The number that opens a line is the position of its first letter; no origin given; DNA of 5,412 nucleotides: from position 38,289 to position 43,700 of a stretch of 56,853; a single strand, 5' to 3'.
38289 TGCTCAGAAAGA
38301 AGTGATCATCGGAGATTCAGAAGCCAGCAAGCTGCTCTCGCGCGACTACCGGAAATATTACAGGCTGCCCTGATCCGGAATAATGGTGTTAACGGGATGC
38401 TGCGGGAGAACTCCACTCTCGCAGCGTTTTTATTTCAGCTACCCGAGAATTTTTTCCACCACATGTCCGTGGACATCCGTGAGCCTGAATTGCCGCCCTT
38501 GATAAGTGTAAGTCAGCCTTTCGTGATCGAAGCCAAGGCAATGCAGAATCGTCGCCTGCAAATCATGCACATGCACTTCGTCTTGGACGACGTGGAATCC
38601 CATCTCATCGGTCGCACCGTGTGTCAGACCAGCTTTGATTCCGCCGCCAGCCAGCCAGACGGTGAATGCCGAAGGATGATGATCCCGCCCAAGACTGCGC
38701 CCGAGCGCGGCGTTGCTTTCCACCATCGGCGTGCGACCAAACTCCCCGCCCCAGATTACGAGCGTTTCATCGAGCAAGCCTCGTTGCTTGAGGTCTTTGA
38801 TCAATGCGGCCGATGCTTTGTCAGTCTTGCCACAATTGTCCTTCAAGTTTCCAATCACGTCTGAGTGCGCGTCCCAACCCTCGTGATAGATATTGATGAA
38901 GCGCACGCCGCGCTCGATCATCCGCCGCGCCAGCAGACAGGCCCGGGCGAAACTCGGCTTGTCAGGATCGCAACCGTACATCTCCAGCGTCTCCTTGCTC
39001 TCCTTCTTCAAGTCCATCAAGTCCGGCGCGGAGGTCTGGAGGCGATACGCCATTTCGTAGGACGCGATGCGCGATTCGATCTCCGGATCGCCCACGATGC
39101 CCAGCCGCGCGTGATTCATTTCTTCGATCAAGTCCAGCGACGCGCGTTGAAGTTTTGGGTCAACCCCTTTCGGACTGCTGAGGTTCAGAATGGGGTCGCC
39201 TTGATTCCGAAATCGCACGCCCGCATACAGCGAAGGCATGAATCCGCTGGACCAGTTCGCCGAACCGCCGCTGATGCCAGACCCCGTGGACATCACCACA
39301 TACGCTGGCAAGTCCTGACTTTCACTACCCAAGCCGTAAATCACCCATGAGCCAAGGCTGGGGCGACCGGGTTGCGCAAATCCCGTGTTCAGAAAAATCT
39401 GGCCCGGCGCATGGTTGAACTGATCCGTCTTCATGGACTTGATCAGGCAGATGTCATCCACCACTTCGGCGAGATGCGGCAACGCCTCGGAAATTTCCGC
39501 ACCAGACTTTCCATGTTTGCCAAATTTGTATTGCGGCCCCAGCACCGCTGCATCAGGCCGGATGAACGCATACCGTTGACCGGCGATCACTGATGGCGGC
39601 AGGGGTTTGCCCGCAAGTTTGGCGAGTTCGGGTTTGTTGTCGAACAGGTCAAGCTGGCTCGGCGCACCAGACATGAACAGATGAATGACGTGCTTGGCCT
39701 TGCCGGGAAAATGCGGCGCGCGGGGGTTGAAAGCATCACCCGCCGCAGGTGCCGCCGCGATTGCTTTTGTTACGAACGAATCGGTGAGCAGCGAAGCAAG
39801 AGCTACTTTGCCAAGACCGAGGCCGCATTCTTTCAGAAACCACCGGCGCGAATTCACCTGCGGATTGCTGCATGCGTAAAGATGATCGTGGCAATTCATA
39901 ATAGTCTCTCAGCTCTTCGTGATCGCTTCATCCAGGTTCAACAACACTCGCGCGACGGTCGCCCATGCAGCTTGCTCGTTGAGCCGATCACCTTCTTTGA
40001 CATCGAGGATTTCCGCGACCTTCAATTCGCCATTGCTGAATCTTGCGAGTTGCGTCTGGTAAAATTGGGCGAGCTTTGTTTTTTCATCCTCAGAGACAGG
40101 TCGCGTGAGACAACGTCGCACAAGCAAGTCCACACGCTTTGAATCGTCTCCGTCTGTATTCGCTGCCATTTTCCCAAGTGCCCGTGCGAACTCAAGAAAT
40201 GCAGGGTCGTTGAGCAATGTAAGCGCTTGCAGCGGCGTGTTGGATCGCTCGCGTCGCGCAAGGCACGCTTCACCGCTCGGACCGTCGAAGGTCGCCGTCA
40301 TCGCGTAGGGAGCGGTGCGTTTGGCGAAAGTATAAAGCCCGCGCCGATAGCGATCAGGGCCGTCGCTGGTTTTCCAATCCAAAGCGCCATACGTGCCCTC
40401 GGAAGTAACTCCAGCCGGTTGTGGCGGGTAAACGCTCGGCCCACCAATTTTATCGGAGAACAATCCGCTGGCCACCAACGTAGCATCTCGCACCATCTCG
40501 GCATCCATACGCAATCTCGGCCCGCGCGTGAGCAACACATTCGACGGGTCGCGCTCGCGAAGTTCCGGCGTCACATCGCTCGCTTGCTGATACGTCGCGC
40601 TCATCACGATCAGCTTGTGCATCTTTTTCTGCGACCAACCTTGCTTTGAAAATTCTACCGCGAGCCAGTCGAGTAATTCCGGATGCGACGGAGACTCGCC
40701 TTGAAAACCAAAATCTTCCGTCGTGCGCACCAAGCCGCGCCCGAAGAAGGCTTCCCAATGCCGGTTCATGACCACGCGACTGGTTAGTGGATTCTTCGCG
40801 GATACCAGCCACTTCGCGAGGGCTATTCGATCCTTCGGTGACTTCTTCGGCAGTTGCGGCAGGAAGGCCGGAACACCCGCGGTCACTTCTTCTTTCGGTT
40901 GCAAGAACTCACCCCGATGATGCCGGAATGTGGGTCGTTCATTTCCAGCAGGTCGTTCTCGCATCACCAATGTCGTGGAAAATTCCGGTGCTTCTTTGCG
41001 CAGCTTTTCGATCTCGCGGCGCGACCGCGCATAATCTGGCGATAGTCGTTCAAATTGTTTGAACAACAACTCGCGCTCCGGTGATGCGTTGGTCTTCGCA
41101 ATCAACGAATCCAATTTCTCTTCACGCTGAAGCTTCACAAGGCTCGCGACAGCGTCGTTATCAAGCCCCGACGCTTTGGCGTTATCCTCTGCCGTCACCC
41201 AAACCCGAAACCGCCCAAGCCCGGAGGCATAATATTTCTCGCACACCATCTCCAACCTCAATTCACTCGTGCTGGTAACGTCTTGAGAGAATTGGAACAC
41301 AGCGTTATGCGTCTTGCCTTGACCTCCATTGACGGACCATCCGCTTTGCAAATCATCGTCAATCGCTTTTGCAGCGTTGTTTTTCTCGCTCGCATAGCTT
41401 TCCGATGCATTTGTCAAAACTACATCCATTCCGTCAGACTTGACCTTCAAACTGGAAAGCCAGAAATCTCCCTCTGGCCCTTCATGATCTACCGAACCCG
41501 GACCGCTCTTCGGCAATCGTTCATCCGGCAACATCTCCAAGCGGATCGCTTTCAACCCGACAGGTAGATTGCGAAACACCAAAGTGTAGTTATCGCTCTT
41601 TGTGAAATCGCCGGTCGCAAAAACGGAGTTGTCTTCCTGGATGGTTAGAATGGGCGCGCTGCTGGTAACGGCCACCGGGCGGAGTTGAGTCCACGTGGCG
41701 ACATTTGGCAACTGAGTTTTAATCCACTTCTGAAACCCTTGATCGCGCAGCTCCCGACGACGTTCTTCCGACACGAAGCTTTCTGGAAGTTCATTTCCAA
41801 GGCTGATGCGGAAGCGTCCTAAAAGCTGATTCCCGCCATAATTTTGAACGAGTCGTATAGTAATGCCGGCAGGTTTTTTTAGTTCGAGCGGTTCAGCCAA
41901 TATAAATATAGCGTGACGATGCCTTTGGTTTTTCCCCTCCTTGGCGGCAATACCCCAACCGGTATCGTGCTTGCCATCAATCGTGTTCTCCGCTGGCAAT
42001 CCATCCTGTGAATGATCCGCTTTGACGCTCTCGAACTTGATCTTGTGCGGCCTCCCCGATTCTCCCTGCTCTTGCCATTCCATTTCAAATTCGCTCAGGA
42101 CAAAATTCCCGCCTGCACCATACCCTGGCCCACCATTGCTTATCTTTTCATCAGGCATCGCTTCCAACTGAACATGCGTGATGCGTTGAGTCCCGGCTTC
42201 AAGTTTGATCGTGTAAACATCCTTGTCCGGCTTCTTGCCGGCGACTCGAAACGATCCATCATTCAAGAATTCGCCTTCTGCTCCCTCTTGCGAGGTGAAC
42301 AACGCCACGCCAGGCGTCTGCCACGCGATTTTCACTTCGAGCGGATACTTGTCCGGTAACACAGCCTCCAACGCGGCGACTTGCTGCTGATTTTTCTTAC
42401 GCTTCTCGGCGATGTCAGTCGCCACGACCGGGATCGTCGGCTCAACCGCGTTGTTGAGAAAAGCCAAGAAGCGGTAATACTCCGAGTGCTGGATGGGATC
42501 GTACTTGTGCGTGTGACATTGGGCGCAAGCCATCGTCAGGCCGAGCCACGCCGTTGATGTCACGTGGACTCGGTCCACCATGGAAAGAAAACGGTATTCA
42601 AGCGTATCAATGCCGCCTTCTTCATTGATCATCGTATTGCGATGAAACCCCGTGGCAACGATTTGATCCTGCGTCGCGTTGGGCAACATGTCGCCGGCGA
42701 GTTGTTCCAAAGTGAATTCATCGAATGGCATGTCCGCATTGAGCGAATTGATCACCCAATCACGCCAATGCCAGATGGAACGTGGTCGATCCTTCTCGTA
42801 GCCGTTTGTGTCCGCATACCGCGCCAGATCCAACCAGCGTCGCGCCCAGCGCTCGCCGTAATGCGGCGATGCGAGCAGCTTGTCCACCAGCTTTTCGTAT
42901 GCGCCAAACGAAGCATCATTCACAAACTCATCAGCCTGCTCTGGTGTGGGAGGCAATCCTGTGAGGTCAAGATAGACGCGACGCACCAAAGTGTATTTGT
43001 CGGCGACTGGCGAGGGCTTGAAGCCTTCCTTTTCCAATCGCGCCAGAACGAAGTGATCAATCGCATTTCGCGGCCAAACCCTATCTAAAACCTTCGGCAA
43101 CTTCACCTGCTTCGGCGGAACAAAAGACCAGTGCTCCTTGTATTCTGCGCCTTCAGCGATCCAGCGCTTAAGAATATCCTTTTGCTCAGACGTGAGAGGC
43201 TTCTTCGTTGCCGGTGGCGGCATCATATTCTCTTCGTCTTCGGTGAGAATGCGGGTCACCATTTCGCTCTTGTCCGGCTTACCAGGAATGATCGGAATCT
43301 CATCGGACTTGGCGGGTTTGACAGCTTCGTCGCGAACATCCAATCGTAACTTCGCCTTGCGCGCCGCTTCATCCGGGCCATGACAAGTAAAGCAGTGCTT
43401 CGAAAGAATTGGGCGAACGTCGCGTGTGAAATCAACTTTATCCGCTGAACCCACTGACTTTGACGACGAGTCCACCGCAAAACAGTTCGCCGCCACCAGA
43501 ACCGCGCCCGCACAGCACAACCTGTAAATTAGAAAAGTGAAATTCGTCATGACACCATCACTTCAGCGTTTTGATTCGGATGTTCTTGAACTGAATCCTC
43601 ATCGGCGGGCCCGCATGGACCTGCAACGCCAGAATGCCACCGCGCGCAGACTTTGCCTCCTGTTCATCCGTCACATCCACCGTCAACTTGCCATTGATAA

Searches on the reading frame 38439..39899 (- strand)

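Call 79: search_protein_families(library=pfam, proteins=[window:38439-39899:-], max_evalue=0.00001)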
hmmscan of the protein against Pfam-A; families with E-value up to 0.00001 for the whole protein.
window:38439-39899:- (486 aa): 1 family
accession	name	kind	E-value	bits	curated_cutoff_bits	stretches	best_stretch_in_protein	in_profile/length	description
PF07394.17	DUF1501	-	2.6e-159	531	27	1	68-485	1-390/390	Protein of unknown function (DUF1501)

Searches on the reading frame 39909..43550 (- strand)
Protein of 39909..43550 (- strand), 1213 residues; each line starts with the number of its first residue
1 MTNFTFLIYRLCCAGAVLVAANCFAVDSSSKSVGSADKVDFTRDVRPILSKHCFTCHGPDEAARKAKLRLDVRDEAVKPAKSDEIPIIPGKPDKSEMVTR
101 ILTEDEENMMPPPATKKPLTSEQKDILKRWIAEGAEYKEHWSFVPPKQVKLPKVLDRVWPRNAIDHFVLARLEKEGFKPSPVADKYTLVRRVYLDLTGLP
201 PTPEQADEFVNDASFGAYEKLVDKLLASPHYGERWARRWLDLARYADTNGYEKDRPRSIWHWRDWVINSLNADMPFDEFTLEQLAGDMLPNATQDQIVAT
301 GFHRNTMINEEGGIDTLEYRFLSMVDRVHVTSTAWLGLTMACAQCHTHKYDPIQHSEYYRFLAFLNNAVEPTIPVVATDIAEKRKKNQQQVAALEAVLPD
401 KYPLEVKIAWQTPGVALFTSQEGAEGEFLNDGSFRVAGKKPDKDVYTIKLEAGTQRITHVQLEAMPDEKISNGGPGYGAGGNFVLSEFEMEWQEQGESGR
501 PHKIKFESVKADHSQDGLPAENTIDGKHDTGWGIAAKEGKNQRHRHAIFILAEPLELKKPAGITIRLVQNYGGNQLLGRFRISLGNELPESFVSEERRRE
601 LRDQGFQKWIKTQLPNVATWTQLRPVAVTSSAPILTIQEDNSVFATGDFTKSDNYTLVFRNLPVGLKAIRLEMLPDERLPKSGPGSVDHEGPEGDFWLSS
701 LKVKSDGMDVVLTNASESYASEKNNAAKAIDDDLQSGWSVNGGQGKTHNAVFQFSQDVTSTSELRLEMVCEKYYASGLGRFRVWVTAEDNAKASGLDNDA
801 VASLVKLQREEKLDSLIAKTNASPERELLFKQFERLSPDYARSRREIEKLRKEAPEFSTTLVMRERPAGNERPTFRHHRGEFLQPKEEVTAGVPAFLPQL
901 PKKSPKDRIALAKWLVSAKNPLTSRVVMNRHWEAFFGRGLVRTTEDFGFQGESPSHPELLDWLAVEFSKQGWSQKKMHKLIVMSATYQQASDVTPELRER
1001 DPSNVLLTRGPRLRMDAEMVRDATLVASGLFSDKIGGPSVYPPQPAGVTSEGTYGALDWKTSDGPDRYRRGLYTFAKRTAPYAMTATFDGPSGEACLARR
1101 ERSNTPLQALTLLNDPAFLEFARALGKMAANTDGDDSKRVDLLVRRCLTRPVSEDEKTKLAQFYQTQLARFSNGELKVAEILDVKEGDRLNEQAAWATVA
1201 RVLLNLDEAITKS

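Call 79: search_protein_families(library=pfam, proteins=[window:39909-43550:-], max_evalue=0.00001)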
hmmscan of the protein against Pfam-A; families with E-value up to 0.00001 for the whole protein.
window:39909-43550:- (1213 aa): 3 families
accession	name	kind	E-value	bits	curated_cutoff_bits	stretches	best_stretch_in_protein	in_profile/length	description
PF07587.16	PSD1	-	7.9e-95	317.3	28.5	1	908-1164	2-244/244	Protein of unknown function (DUF1553)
PF07583.16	PSCyt2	-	3.7e-88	295.3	29.8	1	164-368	2-207/209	Protein of unknown function (DUF1549)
PF07635.16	PSCyt1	-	3.6e-16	59.9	22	1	53-113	1-58/59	Planctomycete cytochrome C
